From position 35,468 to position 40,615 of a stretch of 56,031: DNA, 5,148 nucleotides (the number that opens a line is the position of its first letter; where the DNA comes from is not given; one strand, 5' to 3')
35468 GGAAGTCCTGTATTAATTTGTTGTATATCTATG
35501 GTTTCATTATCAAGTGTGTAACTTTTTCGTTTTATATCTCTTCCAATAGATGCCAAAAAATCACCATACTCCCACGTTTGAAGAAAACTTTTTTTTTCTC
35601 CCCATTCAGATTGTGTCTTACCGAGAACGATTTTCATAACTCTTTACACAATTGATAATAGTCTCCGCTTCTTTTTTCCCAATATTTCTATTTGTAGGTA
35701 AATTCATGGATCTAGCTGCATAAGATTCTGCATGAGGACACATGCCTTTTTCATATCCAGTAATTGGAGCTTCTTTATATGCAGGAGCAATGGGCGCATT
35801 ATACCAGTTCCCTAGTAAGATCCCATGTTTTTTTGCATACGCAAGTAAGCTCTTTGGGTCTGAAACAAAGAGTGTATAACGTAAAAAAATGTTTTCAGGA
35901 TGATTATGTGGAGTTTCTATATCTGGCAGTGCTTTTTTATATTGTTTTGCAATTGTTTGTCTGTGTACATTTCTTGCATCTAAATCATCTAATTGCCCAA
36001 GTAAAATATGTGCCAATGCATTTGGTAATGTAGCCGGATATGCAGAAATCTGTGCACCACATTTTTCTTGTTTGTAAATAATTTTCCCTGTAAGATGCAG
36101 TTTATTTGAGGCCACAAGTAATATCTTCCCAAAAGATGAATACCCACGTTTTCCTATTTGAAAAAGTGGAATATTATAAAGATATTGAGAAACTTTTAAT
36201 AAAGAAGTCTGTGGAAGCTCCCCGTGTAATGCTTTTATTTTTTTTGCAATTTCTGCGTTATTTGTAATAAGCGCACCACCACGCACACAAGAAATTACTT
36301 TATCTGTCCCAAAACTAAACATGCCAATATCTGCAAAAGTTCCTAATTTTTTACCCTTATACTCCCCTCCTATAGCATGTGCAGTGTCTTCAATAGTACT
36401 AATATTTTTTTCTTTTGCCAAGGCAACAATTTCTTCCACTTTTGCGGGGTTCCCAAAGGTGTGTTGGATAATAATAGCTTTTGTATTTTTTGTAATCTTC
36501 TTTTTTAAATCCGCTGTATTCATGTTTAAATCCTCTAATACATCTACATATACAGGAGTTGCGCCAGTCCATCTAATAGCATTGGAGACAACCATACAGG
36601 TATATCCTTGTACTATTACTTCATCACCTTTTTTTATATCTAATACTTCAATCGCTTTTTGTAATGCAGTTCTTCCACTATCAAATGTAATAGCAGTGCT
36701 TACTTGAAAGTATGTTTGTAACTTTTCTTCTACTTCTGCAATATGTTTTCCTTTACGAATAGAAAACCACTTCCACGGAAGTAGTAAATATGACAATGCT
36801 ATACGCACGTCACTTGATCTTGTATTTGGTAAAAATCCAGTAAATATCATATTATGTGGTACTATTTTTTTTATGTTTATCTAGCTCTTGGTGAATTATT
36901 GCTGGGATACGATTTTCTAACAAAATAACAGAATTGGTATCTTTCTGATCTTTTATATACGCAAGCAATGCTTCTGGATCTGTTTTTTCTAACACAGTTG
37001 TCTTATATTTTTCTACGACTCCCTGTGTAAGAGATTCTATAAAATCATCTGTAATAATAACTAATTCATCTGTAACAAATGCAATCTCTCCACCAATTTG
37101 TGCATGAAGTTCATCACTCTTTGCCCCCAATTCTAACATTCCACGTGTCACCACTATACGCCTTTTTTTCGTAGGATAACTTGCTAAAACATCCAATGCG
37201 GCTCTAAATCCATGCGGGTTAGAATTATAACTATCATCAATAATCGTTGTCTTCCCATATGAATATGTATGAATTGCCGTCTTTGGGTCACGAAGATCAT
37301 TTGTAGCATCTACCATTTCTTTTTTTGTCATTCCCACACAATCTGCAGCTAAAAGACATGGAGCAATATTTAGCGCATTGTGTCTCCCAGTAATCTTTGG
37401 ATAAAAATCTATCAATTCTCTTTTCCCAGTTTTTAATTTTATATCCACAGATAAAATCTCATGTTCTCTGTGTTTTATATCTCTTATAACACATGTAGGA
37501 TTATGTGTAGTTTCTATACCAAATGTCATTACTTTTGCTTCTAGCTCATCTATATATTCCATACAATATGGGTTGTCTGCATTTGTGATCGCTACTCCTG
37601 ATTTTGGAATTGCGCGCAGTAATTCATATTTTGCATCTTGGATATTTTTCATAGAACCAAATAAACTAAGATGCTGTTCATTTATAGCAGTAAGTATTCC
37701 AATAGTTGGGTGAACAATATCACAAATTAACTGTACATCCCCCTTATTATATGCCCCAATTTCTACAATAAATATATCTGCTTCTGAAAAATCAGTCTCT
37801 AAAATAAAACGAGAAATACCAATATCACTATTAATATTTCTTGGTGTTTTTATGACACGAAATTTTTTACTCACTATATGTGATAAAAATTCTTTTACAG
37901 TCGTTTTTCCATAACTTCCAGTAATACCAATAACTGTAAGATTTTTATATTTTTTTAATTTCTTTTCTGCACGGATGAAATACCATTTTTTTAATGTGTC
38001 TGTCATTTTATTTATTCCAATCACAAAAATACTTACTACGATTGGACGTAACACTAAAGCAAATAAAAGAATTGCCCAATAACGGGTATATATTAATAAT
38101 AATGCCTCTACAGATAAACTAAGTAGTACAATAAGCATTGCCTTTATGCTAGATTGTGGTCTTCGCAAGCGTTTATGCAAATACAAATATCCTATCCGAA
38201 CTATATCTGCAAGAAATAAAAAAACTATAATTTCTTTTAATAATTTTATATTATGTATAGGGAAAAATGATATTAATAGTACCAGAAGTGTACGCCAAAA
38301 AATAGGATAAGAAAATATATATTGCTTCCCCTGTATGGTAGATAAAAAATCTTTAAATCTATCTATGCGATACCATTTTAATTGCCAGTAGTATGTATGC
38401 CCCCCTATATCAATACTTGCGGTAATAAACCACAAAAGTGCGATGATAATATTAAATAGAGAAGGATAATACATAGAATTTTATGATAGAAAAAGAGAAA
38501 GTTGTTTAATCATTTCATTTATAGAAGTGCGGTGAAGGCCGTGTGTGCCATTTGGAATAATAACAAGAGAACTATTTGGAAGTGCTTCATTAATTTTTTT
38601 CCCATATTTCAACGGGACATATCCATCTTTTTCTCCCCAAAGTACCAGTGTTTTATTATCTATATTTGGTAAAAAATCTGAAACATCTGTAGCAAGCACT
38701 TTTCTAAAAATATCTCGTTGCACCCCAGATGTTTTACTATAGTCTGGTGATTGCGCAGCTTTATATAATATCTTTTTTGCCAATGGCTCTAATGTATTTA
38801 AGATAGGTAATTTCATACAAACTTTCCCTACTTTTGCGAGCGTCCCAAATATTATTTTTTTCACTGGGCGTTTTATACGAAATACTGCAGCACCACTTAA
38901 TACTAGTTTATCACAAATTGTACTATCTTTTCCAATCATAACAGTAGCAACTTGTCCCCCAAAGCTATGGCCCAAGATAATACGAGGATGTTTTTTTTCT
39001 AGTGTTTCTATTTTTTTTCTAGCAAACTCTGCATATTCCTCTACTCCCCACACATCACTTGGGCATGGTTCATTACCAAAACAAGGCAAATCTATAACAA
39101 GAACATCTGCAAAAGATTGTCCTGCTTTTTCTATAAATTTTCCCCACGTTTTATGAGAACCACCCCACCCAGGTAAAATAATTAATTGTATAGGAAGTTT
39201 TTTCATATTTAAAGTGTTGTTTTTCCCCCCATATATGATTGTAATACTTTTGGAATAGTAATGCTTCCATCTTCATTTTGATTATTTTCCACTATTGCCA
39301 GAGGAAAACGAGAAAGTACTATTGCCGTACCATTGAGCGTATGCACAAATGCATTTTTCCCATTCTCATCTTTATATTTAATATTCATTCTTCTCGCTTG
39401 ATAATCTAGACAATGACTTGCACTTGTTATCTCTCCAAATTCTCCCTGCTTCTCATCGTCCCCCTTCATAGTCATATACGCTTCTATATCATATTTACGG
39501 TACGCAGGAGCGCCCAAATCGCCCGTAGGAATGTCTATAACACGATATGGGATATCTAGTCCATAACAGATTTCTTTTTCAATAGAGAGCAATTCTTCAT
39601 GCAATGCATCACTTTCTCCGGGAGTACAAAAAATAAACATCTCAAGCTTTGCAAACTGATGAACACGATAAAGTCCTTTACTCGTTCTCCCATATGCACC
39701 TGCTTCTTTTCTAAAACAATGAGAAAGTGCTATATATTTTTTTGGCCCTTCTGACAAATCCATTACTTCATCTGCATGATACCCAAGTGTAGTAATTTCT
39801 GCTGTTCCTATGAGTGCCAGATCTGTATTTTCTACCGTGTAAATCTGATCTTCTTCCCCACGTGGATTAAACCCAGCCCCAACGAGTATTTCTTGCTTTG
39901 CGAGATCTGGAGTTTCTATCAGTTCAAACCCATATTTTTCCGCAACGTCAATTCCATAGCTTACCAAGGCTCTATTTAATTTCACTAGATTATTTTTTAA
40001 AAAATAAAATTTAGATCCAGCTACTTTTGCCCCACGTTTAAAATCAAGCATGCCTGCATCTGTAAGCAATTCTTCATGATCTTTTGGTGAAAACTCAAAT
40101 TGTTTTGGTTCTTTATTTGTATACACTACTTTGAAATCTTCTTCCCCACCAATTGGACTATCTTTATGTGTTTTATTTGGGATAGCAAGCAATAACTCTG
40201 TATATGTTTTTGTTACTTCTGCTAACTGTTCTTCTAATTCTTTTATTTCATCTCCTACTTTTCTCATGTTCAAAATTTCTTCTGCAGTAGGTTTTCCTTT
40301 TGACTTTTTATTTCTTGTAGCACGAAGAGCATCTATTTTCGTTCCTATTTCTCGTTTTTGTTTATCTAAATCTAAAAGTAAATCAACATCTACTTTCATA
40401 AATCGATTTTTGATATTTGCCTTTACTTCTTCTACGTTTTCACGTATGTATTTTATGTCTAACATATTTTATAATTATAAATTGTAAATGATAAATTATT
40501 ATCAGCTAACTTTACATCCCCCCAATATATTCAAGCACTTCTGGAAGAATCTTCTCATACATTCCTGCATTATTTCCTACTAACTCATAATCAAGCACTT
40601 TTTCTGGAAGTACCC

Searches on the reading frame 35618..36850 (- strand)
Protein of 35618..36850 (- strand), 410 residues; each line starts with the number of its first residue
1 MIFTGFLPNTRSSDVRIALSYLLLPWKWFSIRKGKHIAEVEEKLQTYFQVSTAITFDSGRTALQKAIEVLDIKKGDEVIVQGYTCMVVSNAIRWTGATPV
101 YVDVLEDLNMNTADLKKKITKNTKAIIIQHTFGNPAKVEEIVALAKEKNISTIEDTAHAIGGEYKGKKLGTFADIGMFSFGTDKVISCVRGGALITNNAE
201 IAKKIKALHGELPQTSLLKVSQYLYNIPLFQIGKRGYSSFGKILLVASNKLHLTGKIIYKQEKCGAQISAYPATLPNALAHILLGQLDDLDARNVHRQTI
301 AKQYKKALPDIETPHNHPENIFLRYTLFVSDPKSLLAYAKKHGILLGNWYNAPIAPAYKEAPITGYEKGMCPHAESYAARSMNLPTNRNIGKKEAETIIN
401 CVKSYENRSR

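Call 57: search_protein_families(library=pfam, proteins=[window:35618-36850:-], max_evalue=0.0001)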
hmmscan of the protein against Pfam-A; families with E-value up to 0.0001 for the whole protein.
window:35618-36850:- (410 aa): 5 families
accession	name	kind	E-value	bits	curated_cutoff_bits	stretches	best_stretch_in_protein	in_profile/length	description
PF01041.23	DegT_DnrJ_EryC1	-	1.3e-69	235.6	19.8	2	31-209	20-199/360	DegT/DnrJ/EryC1/StrS aminotransferase family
PF00155.27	Aminotran_1_2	-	1.8e-09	37.7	19.7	1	36-205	43-241/361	Aminotransferase class I and II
PF01053.26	Cys_Met_Meta_PP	-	2.3e-07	30.2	27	1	39-209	56-226/381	Cys/Met metabolism PLP-dependent enzyme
PF00266.25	Aminotran_5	-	2.4e-06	27.2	21.5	1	34-163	42-183/371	Aminotransferase class-V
PF01212.27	Beta_elim_lyase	-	5.8e-06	26.3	27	1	36-205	33-220/288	Beta-eliminating lyase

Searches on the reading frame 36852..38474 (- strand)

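Call 57: search_protein_families(library=pfam, proteins=[window:36852-38474:-], max_evalue=0.0001)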
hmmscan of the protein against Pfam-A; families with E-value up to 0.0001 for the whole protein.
window:36852-38474:- (540 aa): 2 families
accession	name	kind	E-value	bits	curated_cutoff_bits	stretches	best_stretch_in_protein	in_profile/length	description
PF08245.18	Mur_ligase_M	-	5.6e-36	124.8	24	1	184-376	1-199/200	Mur ligase middle domain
PF02875.26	Mur_ligase_C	-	9.1e-13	49.6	28.4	1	407-519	10-123/127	Mur ligase, glutamate ligase domain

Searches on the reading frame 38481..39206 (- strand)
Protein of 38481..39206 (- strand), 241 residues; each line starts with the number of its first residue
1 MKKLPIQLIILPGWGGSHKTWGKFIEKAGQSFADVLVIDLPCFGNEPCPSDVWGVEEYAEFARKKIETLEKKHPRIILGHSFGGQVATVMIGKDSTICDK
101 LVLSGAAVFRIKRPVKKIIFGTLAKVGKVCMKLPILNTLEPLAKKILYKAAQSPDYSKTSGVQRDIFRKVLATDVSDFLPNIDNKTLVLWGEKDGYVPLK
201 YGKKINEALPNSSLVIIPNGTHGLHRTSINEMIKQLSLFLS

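Call 57: search_protein_families(library=pfam, proteins=[window:38481-39206:-], max_evalue=0.0001)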
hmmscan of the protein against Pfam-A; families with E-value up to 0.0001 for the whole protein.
window:38481-39206:- (241 aa): 4 families
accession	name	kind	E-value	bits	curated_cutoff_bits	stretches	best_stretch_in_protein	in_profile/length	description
PF00561.26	Abhydrolase_1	-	2e-20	74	25.8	2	8-106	3-102/245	alpha/beta hydrolase fold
PF12697.13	Abhydrolase_6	-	7.7e-13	50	26.3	1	8-226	1-208/217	Alpha/beta hydrolase family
PF12146.15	Hydrolase_4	-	1.3e-11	44.7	27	1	54-225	54-235/239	Serine aminopeptidase, S33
PF10230.15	LIDHydrolase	-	1e-05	25.9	27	0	163-216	199-252/262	Lipid-droplet associated hydrolase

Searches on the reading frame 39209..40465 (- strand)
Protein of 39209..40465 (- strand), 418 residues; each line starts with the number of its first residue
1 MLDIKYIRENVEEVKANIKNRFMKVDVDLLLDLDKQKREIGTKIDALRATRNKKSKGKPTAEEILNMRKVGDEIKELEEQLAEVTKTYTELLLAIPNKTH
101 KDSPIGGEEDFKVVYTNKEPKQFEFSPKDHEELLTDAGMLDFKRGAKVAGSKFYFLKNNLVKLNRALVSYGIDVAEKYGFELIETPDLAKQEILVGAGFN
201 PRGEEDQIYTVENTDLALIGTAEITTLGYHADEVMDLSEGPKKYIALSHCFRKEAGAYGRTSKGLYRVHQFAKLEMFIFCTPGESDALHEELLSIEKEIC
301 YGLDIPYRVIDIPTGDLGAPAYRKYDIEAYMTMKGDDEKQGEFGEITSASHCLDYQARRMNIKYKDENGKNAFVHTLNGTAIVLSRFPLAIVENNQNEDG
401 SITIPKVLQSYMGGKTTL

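Call 57: search_protein_families(library=pfam, proteins=[window:39209-40465:-], max_evalue=0.0001)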
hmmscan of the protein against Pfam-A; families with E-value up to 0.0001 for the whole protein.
window:39209-40465:- (418 aa): 2 families
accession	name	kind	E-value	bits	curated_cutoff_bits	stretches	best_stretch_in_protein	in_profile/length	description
PF00587.30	tRNA-synt_2b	-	1.3e-27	97.5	29.3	1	212-395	4-179/179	tRNA synthetase class II core domain (G, H, P, S and T)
PF02403.27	Seryl_tRNA_N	-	5.7e-20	72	28.2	1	1-97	1-106/108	Seryl-tRNA synthetase N-terminal domain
